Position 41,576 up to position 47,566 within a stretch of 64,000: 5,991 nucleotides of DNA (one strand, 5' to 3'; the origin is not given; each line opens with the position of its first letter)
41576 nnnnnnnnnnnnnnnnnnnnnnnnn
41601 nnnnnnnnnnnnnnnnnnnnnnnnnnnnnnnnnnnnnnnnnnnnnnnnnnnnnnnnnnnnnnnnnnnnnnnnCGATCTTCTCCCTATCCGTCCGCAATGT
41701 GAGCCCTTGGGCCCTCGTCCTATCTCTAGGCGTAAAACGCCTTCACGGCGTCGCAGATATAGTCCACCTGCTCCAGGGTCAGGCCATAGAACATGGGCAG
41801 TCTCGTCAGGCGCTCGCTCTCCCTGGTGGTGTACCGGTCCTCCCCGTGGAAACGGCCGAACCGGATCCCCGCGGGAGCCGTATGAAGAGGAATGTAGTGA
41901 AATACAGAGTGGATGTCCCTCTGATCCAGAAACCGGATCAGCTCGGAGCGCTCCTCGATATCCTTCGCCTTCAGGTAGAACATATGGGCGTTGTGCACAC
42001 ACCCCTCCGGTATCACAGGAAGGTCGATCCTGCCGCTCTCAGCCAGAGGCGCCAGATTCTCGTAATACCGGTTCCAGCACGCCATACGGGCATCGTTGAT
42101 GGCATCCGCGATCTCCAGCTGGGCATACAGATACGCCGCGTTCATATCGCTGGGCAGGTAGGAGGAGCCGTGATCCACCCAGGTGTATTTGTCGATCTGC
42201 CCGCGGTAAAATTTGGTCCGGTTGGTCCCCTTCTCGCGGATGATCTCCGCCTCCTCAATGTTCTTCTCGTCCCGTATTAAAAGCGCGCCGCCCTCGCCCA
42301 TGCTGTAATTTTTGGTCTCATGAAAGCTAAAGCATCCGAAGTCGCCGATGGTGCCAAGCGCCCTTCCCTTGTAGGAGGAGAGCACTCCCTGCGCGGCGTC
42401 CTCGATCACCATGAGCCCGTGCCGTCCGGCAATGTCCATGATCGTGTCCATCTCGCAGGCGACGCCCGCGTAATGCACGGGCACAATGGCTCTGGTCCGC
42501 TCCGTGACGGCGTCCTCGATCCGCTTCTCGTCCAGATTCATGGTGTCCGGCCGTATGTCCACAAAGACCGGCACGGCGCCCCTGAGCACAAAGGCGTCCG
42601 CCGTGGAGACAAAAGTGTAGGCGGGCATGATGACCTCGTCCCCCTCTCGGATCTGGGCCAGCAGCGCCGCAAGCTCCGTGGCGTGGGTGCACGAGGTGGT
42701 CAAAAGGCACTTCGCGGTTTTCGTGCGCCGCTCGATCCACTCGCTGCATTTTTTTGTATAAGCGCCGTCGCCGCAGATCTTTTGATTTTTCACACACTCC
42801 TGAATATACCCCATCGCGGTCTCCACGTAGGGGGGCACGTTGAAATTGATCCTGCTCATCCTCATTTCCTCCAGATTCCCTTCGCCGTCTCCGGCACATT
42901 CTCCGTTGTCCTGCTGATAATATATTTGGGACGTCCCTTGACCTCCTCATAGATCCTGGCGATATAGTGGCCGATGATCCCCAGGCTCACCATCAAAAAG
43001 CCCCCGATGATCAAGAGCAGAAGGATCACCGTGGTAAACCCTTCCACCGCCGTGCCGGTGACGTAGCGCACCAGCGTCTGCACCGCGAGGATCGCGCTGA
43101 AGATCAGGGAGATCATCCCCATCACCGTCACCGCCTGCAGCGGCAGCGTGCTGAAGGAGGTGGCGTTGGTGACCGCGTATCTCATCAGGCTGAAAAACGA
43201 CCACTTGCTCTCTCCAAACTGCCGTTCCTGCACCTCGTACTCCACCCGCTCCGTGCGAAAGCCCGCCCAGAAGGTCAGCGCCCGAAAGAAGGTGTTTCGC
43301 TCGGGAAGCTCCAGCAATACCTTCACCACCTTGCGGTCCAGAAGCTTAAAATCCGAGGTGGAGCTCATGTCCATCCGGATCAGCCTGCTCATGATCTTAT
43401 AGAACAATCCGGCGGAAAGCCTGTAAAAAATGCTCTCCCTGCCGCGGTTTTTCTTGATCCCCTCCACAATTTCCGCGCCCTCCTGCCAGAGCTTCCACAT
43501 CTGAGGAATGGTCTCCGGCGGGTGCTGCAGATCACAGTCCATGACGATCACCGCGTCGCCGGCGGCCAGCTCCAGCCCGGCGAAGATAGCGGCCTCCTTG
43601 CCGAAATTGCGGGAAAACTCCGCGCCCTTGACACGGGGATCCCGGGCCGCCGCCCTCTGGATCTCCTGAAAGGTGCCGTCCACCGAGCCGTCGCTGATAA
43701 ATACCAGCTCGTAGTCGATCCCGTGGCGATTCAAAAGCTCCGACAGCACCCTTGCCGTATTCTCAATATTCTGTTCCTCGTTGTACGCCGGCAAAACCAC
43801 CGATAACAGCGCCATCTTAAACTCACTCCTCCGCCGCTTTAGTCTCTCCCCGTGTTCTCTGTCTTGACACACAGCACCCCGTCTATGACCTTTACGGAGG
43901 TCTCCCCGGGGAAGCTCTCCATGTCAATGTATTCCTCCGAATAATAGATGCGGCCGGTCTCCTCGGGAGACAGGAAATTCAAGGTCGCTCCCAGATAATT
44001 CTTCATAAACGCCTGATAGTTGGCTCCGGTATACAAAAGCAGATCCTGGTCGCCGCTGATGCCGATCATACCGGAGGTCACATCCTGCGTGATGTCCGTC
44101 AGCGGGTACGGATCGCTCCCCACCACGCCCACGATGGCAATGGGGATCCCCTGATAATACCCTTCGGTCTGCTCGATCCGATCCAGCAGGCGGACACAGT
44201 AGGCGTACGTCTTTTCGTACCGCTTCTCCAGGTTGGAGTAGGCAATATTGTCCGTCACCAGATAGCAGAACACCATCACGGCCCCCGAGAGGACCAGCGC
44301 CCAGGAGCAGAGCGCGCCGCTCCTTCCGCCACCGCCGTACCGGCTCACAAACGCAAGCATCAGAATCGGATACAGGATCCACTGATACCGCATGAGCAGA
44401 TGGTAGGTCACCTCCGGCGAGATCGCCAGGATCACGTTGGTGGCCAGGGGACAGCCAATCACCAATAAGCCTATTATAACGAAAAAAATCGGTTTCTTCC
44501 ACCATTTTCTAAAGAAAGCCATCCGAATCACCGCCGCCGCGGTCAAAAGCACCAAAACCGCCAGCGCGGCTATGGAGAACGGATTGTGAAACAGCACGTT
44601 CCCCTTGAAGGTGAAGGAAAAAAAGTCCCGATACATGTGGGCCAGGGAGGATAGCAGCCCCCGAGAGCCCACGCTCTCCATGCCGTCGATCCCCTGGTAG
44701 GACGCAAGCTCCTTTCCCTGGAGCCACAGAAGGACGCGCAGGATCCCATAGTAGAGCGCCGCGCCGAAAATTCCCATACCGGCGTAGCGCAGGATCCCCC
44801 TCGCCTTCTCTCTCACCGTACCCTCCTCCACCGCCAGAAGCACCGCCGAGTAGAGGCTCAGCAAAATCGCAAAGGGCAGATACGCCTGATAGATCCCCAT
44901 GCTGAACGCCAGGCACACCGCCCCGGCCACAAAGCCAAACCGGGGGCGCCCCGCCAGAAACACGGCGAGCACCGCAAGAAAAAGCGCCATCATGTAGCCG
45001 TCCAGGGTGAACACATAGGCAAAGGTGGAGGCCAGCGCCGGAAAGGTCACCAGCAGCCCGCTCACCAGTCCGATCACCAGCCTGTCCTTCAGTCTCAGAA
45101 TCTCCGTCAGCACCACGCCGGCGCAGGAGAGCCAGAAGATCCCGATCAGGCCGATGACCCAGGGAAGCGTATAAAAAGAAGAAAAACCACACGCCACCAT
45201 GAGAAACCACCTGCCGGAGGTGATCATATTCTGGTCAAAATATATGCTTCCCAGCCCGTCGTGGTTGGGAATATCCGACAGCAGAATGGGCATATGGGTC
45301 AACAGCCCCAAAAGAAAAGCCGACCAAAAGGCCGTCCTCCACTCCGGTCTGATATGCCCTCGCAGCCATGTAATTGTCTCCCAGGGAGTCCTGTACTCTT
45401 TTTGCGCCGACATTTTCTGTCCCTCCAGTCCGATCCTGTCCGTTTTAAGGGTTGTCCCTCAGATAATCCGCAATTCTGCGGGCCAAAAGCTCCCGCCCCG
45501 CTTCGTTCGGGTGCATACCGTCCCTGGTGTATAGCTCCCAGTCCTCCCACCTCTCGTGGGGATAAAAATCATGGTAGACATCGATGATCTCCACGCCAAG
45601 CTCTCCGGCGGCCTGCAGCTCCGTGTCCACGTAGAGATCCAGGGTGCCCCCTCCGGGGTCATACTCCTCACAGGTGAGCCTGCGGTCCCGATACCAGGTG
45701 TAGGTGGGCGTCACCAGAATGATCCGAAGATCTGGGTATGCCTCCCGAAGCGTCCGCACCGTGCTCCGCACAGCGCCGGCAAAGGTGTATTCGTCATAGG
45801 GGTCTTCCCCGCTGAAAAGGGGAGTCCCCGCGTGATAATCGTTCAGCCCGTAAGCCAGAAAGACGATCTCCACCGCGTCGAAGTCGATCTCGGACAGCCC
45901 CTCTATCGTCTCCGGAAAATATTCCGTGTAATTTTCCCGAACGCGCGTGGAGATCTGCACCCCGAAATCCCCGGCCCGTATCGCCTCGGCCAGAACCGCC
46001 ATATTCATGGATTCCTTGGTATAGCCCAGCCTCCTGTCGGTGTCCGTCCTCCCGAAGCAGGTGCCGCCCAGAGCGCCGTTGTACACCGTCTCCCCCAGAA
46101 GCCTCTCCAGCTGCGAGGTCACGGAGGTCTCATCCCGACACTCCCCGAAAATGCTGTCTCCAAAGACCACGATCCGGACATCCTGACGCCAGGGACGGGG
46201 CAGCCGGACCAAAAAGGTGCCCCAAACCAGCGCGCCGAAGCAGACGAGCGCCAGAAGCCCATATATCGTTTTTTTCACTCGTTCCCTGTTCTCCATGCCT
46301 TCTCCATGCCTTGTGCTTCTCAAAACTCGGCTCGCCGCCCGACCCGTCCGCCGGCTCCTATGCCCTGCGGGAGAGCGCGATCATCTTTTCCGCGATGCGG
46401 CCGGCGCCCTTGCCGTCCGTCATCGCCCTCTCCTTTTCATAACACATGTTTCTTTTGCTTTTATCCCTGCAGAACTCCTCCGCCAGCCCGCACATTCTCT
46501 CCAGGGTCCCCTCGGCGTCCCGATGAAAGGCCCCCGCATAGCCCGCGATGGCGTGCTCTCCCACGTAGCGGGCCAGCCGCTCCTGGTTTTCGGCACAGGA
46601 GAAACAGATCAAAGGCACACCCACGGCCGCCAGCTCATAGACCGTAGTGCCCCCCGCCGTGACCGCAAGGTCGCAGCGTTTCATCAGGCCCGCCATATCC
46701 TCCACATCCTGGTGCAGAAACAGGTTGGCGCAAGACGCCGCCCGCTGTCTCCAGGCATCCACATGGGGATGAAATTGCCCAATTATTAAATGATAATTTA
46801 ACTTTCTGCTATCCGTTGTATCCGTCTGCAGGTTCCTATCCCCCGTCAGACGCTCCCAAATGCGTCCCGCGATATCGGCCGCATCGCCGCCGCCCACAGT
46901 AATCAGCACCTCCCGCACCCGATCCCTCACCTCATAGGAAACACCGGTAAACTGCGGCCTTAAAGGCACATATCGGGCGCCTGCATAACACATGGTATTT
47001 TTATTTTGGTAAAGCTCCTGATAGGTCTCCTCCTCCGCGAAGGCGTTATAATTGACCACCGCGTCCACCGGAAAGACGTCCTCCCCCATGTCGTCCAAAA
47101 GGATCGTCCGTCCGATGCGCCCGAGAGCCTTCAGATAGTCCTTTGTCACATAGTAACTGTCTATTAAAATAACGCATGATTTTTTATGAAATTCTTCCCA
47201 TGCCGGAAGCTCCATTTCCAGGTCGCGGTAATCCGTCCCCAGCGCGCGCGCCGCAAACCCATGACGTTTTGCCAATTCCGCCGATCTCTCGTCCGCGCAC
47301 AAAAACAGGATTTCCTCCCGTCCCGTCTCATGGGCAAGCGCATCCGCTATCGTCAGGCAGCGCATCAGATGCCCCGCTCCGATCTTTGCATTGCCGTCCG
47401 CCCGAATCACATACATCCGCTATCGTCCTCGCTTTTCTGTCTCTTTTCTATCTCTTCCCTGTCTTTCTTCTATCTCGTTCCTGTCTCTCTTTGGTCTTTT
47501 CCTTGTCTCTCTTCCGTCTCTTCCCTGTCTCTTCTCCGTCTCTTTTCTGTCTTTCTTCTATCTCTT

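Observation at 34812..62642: Nine GT-C-like polytopic membrane protein genes packed into one 28 kb same-strand run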

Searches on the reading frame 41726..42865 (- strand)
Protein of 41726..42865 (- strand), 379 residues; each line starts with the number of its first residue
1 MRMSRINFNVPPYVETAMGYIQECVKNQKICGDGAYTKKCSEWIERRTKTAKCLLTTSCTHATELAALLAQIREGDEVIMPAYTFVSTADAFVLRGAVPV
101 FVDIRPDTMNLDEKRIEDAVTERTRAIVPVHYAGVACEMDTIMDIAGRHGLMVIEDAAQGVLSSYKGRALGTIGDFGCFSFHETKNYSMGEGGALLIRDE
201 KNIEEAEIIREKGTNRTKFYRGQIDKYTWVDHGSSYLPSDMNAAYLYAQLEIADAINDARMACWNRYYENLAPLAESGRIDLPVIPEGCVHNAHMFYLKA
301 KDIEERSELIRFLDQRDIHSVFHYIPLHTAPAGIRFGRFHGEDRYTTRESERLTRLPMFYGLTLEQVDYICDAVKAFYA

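Call 6: search_protein_families(library=pfam, proteins=[window:41726-42865:-], max_evalue=0.01)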
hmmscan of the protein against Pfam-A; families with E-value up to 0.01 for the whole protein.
window:41726-42865:- (379 aa): 4 families
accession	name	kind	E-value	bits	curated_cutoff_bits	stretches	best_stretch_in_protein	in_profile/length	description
PF01041.23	DegT_DnrJ_EryC1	-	1.9e-85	287.7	19.8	1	16-374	6-359/360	DegT/DnrJ/EryC1/StrS aminotransferase family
PF00155.27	Aminotran_1_2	-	1.8e-07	31.1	19.7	1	35-158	46-187/361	Aminotransferase class I and II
PF00266.25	Aminotran_5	-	0.00046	19.7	21.5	1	42-164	54-183/371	Aminotransferase class-V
PF01276.26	OKR_DC_1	-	0.0056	15.9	27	0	38-159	69-206/417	Orn/Lys/Arg decarboxylase, major domain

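Call 81: search_protein_families(library=ncbifam, proteins=[window:41726-42865:-], max_evalue=0.00001)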
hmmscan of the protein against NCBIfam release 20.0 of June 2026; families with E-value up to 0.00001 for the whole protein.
window:41726-42865:- (379 aa): 19 families
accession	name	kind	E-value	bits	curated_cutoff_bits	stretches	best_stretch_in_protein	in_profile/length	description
NF008687.0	PRK11706.1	equivalog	3.7e-188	624.9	375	1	5-378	1-374/375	dTDP-4-amino-4,6-dideoxygalactose transaminase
TIGR02379.1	ECA_wecE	subfamily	9.7e-186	617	434.85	1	6-377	2-374/376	dTDP-4-amino-4,6-dideoxy-D-glucose transaminase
TIGR03588.1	PseC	equivalog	3.3e-54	184.2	423.5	1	29-376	24-378/380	UDP-4-amino-4,6-dideoxy-N-acetyl-beta-L-altrosamine transaminase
NF008658.2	PRK11658.1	equivalog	1.7e-53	181.7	631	1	34-376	32-375/379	UDP-4-amino-4-deoxy-L-arabinose aminotransferase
TIGR04181.1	NHT_00031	hypoth_equivalog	3.8e-48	164.2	420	1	7-331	2-333/359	LegC family aminotransferase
NF011936.0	PRK15407.1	equivalog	2.1e-41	142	423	1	69-213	107-251/440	lipopolysaccharide biosynthesis protein RfbH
TIGR04427.1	PLP_DesI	equivalog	4.5e-35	121.5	650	1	23-218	40-233/390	dTDP-4-dehydro-6-deoxyglucose aminotransferase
NF005817.0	PRK07683.1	equivalog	2.4e-10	39.7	575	1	52-146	91-187/387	aminotransferase A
NF006488.0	PRK08912.1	equivalog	6.2e-09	35.3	498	1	52-137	88-176/387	aminotransferase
NF005816.0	PRK07682.1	equivalog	7.2e-09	34.7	620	1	53-157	93-203/390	aminotransferase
NF041364.1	GntC_guanitoxin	equivalog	1.2e-08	34.2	415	1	49-158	59-175/356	guanitoxin biosynthesis PLP-dependent (S)-gamma-hydroxy-L-arginine cyclodehydratase GntC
NF006569.0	PRK09082.1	subfamily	2.1e-08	33.7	420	1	38-128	78-168/386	methionine aminotransferase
NF004770.0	PRK06108.1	subfamily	9.4e-08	31.3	422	1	41-158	87-211/396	pyridoxal phosphate-dependent aminotransferase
NF004621.0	PRK05957.1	equivalog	1.3e-07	30.7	498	1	48-156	86-199/389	pyridoxal phosphate-dependent aminotransferase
NF005732.0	PRK07550.1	equivalog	1.8e-07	30.6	366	1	35-156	78-205/389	aminotransferase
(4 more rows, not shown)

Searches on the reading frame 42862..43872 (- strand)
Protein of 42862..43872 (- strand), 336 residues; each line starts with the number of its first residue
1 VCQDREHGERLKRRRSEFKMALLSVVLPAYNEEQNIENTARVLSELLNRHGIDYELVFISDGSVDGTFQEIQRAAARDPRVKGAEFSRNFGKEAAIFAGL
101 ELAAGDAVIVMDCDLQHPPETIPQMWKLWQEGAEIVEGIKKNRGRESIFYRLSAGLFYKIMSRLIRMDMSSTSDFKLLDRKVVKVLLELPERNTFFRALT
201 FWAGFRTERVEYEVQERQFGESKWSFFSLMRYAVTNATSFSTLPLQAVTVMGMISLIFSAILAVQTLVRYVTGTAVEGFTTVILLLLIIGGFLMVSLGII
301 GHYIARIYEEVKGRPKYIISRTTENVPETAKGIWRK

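Call 6: search_protein_families(library=pfam, proteins=[window:42862-43872:-], max_evalue=0.01)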
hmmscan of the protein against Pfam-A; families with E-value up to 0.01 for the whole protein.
window:42862-43872:- (336 aa): 4 families
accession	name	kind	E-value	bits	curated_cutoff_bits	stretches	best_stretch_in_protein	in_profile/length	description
PF00535.33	Glycos_transf_2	-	5.2e-27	95.3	23.3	1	24-169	1-150/168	Glycosyl transferase family 2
PF13641.12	Glyco_tranf_2_3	-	6.2e-08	33.4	27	1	23-147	3-130/230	Glycosyltransferase like family 2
PF10111.15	Glyco_tranf_2_2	-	0.00019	21.5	27.3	1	24-130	1-107/276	Glycosyltransferase like family 2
PF13506.12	Glyco_transf_21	-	0.002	18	21.7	1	83-164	10-90/174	Glycosyl transferase family 21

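Call 81: search_protein_families(library=ncbifam, proteins=[window:42862-43818:-], max_evalue=0.00001)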
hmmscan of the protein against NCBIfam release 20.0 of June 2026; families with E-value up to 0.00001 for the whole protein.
window:42862-43818:- (318 aa): 11 families
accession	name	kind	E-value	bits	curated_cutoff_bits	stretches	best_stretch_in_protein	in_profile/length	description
NF047588.1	GlcsyltransPgfSStrep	equivalog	1.4e-83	280.6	500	1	5-304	3-305/308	glycosyltransferase PgfS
NF007986.1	PRK10714.1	equivalog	7.7e-49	166.4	529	1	5-305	8-312/316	undecaprenyl-phosphate 4-deoxy-4-formamido-L-arabinose transferase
TIGR03937.1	PgaC_IcaA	equivalog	2.3e-16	59.8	422.3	1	3-143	45-184/407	poly-beta-1,6-N-acetyl-D-glucosamine synthase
NF041875.1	EPS_EpsD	equivalog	8.7e-11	41.8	370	1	5-118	1-111/325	exopolysaccharide biosynthesis glycosyltransferase EpsD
NF010496.0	PRK13915.1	equivalog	1.4e-10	40.8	262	1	5-101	33-131/307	glucosyl-3-phosphoglycerate synthase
NF047683.1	TeichurnBiosyTuaG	equivalog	1.1e-09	38.3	400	1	3-105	6-105/252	teichuronic acid biosynthesis protein TuaG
NF007482.0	PRK10073.1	equivalog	4e-08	32.6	423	1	3-105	6-104/334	glycosyltransferase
TIGR04283.1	glyco_like_mftF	equivalog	1.2e-07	31.6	182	1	5-119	1-105/221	TIGR04283 family arsenosugar biosynthesis glycosyltransferase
TIGR04182.1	glyco_TIGR04182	equivalog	8.2e-07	28.7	325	0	6-134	3-121/293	S-layer glycoprotein N-glycosyltransferase AglJ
NF041391.1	DPhHxTase_Halo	equivalog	1e-06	27.9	375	1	11-151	3-135/213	dolichyl-phosphate hexose transferase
NF058614.1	PPMAGASynPpgS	equivalog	2.1e-06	27.3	370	1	7-126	4-117/226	polyprenyl-phospho-N-acetylgalactosaminyl synthase PpgS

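Call 91: search_solved_structures(query=window:42862-43818:-, max_evalue=0.00001)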
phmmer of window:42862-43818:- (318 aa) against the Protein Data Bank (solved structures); distinct sequences matched with E-value up to 0.00001: 16.
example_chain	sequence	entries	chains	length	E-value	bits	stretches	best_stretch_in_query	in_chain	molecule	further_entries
5ekp_C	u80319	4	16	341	2e-69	237.5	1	5-302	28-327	Uncharacterized glycosyltransferase sll0501 | Glycosyltransferase sll0501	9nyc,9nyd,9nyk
9nye_A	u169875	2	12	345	2.1e-69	237.5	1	5-302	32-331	Glycosyltransferase sll0501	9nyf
5eke_A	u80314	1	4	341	9.8e-69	235.3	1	5-302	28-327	Uncharacterized glycosyltransferase sll0501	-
9hwj_A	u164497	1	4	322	2.7e-43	151.7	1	5-304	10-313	Undecaprenyl-phosphate 4-deoxy-4-formamido-L-arabinose transferase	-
9bhc_C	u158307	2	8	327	3e-42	148.3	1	5-304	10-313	Undecaprenyl-phosphate 4-deoxy-4-formamido-L-arabinose transferase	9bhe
8vxh_A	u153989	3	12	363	4.3e-42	147.8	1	5-304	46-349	Undecaprenyl-phosphate 4-deoxy-4-formamido-L-arabinose transferase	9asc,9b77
5mlz_A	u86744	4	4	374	3.8e-19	72.5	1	5-133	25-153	Dolichol monophosphate mannose synthase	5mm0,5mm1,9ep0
2z87_A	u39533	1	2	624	8.6e-08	35.2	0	2-103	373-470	Chondroitin synthase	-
2z86_A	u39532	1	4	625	8.6e-08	35.2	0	2-103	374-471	Chondroitin synthase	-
7pdo_A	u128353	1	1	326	8.1e-07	32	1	5-123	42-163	Glucosyl-3-phosphoglycerate synthase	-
7p5l_A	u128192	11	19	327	8.2e-07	32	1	5-123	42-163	Glucosyl-3-phosphoglycerate synthase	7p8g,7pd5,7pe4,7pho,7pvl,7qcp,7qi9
8bz8_A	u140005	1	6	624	1.9e-06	30.8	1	5-120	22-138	Glycosyltransferase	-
8bz4_A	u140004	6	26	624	1.9e-06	30.8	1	5-120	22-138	Glycosyltransferase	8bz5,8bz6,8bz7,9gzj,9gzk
4y6n_A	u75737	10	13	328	1.9e-06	30.8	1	5-107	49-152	Glucosyl-3-phosphoglycerate synthase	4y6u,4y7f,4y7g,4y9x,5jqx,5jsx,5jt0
3e25_A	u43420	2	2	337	2e-06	30.7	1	5-107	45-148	Putative uncharacterized protein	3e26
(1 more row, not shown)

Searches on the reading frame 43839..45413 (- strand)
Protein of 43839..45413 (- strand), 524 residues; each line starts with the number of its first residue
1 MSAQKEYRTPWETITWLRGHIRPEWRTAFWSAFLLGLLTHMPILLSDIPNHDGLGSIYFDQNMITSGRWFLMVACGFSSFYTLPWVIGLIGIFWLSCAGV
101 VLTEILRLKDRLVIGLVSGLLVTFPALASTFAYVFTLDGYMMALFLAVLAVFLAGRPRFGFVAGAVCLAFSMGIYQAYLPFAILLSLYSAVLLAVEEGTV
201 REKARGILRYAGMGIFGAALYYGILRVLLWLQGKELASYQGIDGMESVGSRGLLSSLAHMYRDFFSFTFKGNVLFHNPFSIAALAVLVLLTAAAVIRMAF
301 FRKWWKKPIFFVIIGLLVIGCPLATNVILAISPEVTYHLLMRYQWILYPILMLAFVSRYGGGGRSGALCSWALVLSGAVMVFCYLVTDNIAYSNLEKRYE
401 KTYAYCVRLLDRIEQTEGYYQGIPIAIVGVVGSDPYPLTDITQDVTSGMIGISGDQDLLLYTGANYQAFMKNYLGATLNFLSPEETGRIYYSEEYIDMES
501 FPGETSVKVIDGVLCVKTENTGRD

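Call 4: search_protein_families(library=pfam, proteins=[window:43839-45413:-], max_evalue=1)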
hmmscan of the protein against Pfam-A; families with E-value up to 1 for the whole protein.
window:43839-45413:- (524 aa): 1 family
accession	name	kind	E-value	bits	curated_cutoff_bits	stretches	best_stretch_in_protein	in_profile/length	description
PF14264.12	Glucos_trans_II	-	3.4e-46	158.3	30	1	43-344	3-312/317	Glucosyl transferase GtrII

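Call 5: search_protein_families(library=ncbifam, proteins=[window:43839-45413:-], max_evalue=1)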
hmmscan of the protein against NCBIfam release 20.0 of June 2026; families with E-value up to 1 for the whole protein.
window:43839-45413:- (524 aa): 1 family
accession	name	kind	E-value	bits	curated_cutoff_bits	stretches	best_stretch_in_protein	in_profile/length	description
TIGR01909.1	C_GCAxxG_C_C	subfamily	0.0097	16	47.4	1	352-420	23-85/120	C-GCAxxG-C-C family (seleno)protein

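Call 11: find_encoding_contigs(protein=window:43839-45413:-, flank=10000, max_places=6)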
Protein window:43839-45413:- (524 aa): no gene with exactly this product is on record in the collection.

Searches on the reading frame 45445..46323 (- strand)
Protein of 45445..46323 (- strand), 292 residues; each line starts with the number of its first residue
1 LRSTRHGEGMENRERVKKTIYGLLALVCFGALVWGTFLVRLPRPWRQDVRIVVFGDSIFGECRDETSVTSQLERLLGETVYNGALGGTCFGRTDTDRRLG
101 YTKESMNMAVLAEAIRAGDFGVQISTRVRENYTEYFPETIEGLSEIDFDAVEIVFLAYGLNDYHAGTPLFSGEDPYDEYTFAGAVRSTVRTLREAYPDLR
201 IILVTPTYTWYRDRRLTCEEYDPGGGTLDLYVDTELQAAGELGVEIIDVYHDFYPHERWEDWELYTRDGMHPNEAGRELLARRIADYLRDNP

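Call 6: search_protein_families(library=pfam, proteins=[window:45445-46323:-], max_evalue=0.01)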
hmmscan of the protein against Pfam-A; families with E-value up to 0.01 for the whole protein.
window:45445-46323:- (292 aa): 2 families
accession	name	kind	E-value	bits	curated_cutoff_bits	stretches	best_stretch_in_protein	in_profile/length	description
PF13472.12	Lipase_GDSL_2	-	6e-14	53.4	32.9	1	53-278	1-177/178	GDSL-like Lipase/Acylhydrolase family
PF00657.28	Lipase_GDSL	-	5.9e-09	36.8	23.6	1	51-284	1-208/208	GDSL-like Lipase/Acylhydrolase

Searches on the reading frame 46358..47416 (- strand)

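Call 6: search_protein_families(library=pfam, proteins=[window:46358-47416:-], max_evalue=0.01)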
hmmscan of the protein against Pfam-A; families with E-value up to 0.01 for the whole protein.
window:46358-47416:- (352 aa): 3 families
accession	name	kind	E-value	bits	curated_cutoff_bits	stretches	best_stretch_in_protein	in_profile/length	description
PF04007.18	DUF354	-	0.00082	19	22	1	232-274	245-285/349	Protein of unknown function (DUF354)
PF04101.22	Glyco_tran_28_C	-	0.0018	18.8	22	1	239-276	63-101/166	Glycosyltransferase family 28 C-terminal domain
PF13692.12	Glyco_trans_1_4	-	0.0084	16.8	27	0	210-279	37-113/142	Glycosyl transferases group 1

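Call 81: search_protein_families(library=ncbifam, proteins=[window:46358-47416:-], max_evalue=0.00001)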
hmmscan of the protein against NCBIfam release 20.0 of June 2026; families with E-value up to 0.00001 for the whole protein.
window:46358-47416:- (352 aa): 2 families
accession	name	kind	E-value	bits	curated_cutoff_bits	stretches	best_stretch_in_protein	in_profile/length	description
TIGR03590.1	PseG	equivalog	1.4e-54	185.6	153.55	1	3-283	4-278/280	UDP-2,4-diacetamido-2,4,6-trideoxy-beta-L-altropyranose hydrolase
TIGR01133.1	murG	equivalog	1.7e-06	27.3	250.25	1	232-343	243-351/353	undecaprenyldiphospho-muramoylpentapeptide beta-N-acetylglucosaminyltransferase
